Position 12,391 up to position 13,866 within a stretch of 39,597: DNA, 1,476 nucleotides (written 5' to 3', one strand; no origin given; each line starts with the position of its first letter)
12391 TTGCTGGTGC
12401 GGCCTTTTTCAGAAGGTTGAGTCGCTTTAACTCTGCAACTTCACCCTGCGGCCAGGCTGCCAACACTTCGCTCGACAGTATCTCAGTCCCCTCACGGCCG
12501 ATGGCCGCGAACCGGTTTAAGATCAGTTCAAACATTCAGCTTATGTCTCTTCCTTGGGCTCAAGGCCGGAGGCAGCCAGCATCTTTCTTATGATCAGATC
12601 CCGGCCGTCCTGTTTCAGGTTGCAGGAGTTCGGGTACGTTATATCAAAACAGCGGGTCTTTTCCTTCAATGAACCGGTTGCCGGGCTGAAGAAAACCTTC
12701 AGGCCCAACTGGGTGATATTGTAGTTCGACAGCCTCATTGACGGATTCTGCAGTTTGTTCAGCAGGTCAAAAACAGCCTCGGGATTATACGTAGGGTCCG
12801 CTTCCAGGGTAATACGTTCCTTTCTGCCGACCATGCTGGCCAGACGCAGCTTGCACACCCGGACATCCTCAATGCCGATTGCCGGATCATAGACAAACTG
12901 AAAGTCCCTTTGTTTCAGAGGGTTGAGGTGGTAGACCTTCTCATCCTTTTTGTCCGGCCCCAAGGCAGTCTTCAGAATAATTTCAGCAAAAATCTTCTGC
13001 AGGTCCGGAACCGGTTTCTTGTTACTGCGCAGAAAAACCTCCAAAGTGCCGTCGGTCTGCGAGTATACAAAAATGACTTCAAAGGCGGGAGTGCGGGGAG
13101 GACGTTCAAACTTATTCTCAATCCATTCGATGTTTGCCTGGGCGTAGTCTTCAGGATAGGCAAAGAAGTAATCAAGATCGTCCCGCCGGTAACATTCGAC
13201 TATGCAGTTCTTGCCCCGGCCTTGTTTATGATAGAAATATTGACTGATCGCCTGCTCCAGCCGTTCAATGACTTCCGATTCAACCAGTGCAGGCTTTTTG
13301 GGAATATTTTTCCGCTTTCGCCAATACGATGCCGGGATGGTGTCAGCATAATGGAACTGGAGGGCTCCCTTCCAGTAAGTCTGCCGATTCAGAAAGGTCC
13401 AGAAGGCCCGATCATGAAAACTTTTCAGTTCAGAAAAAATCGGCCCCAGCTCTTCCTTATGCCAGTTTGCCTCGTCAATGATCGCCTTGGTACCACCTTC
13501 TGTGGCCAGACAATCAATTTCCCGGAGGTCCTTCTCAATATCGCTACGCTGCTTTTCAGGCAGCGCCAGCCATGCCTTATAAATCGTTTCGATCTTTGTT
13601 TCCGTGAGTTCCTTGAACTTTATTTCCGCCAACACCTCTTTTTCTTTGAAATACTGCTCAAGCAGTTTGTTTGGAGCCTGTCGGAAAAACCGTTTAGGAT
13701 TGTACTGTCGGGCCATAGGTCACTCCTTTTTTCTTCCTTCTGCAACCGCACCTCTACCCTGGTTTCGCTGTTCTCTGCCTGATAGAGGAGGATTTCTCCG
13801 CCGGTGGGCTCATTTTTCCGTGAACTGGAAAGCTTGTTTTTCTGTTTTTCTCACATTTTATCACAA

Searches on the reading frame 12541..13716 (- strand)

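Call 9: search_protein_families(library=pfam, proteins=[window:12541-13716:-], max_evalue=0.001)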
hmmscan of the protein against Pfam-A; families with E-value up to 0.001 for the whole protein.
window:12541-13716:- (391 aa): 0 families

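Call 11: search_protein_families(library=padloc, proteins=[window:12541-13716:-], max_evalue=0.001)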
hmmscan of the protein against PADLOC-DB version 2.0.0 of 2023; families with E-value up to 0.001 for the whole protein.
window:12541-13716:- (391 aa): 0 families

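Call 78: search_protein_families(library=ncbifam, proteins=[window:12541-13716:-], max_evalue=0.001)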
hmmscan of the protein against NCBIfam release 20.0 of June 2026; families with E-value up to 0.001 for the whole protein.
window:12541-13716:- (391 aa): 0 families

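Call 86: search_protein_families(library=phrogs, proteins=[window:12541-13716:-], max_evalue=0.001)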
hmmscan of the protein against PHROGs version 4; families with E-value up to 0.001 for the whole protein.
window:12541-13716:- (391 aa): 1 family
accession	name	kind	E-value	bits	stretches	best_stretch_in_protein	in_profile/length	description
phrog_37634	-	unknown function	3e-29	103.1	1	5-370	4-387/416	-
